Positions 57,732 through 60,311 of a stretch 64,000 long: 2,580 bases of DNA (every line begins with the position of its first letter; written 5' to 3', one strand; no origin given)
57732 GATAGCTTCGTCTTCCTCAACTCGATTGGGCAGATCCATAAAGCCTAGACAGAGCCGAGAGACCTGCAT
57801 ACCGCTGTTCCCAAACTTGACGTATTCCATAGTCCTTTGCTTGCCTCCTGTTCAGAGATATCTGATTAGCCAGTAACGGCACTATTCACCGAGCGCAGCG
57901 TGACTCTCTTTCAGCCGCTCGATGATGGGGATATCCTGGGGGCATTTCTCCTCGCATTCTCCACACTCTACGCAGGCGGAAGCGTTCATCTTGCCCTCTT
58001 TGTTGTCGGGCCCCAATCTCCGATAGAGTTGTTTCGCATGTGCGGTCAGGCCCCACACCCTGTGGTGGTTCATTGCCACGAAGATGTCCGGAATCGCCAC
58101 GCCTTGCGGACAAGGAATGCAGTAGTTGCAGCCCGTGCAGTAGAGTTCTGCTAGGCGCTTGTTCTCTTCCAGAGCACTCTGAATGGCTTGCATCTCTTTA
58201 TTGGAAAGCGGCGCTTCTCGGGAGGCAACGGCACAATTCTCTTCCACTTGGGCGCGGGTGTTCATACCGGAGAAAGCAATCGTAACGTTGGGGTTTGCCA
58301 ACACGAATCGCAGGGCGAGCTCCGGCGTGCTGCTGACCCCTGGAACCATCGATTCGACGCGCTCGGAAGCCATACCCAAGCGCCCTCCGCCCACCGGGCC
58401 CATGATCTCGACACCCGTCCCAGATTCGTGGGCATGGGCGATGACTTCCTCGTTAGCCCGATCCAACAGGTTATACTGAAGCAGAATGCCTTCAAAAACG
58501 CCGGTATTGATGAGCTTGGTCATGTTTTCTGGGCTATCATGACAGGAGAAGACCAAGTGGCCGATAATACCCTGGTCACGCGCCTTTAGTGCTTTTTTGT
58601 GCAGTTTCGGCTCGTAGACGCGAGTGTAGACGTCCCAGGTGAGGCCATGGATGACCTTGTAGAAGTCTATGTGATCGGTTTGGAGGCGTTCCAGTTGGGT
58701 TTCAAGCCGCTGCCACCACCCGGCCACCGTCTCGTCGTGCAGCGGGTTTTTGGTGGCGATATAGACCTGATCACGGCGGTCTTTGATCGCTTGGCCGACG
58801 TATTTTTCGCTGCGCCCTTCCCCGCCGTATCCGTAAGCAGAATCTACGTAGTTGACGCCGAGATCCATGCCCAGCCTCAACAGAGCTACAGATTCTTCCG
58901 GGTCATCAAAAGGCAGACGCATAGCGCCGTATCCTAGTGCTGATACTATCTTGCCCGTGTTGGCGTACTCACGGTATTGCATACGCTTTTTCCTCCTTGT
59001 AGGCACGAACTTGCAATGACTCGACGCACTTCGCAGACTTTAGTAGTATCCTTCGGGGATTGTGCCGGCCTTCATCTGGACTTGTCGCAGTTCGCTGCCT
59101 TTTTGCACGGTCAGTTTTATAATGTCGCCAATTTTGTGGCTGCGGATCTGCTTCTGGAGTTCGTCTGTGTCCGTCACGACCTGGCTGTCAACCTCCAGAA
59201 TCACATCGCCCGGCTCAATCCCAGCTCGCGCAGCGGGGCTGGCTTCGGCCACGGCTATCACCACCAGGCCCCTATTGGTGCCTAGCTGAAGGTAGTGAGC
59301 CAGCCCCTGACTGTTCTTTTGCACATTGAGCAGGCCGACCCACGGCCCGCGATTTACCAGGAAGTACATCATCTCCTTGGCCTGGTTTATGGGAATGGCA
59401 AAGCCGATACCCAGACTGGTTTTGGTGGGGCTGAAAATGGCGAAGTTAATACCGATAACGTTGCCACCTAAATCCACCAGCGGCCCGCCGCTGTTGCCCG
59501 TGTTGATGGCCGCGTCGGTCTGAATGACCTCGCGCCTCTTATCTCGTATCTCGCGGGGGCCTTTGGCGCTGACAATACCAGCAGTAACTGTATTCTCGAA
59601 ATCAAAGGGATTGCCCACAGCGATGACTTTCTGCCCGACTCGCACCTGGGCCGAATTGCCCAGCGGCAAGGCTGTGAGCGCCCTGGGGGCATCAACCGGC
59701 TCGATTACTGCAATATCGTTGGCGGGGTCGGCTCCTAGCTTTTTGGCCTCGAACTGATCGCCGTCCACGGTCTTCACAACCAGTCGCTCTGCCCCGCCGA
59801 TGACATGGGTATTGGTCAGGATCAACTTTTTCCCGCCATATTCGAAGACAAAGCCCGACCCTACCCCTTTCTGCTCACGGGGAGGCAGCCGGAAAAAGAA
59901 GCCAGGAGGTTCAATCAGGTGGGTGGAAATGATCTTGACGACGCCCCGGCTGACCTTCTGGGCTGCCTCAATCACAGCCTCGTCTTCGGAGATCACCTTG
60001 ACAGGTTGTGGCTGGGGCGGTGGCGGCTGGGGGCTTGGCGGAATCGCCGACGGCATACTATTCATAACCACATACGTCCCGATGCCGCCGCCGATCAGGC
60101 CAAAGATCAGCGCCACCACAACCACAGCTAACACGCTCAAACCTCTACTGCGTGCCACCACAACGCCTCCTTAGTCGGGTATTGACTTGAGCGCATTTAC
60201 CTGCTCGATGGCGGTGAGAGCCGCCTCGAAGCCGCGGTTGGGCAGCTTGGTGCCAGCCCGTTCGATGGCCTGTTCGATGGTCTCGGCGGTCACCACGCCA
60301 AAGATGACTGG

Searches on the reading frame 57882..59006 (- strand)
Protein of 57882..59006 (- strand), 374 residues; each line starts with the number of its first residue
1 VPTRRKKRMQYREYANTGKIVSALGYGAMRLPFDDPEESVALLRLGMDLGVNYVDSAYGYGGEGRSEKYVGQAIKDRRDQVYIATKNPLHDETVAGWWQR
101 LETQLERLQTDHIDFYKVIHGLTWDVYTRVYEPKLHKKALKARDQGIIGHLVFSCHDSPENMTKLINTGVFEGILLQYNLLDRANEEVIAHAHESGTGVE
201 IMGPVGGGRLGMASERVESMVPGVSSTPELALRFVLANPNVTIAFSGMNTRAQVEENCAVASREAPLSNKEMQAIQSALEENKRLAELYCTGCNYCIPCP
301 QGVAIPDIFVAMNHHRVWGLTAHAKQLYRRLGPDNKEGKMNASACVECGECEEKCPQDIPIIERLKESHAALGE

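Call 18: search_protein_families(library=pfam, proteins=[window:57882-59006:-], max_evalue=0.001)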
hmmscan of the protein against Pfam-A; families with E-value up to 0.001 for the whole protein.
window:57882-59006:- (374 aa): 8 families
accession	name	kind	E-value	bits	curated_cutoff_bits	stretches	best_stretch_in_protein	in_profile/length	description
PF00248.27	Aldo_ket_red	-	1.1e-28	100.6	24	2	24-215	2-202/291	Aldo/keto reductase family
PF13187.11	Fer4_9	-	3.6e-09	36.9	27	1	289-358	1-50/52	4Fe-4S dicluster domain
PF13534.11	Fer4_17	-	2e-07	31.9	22.2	1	290-359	2-60/61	4Fe-4S dicluster domain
PF13237.11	Fer4_10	-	1.4e-06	28.6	25.5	1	288-356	7-53/53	4Fe-4S dicluster domain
PF13183.11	Fer4_8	-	5.4e-05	24.1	27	1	289-359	4-68/68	4Fe-4S dicluster domain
PF14697.11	Fer4_21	-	8.5e-05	23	35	0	270-300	21-52/59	4Fe-4S dicluster domain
PF00037.32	Fer4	-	0.00026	21.1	21.1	0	341-359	4-22/24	4Fe-4S binding domain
PF12838.12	Fer4_7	-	0.00053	20.9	27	0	290-359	2-52/52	4Fe-4S dicluster domain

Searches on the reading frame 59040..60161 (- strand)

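Call 18: search_protein_families(library=pfam, proteins=[window:59040-60161:-], max_evalue=0.001)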
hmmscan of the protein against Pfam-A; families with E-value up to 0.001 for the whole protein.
window:59040-60161:- (373 aa): 7 families
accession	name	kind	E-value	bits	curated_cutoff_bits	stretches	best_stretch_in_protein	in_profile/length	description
PF13365.12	Trypsin_2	-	1.3e-30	107.5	27.6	1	101-238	1-144/144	Trypsin-like peptidase domain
PF13180.12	PDZ_2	-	4.7e-17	62.5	27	1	296-363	11-78/80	PDZ domain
PF00089.32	Trypsin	-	1.1e-14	55.3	20.6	1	111-263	34-218/220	Trypsin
PF17820.7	PDZ_6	-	5.3e-12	45.7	27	1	300-353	1-53/54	PDZ domain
PF00595.29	PDZ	-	1.2e-09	38.8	23.2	1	287-353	23-81/81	PDZ domain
PF04495.20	GRASP55_65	-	0.00052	20.8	27.7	1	297-353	43-99/138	GRASP55/65 PDZ-like domain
PF05579.19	Peptidase_S32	-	0.00091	19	24.7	0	100-143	113-155/297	Equine arteritis virus serine endopeptidase S32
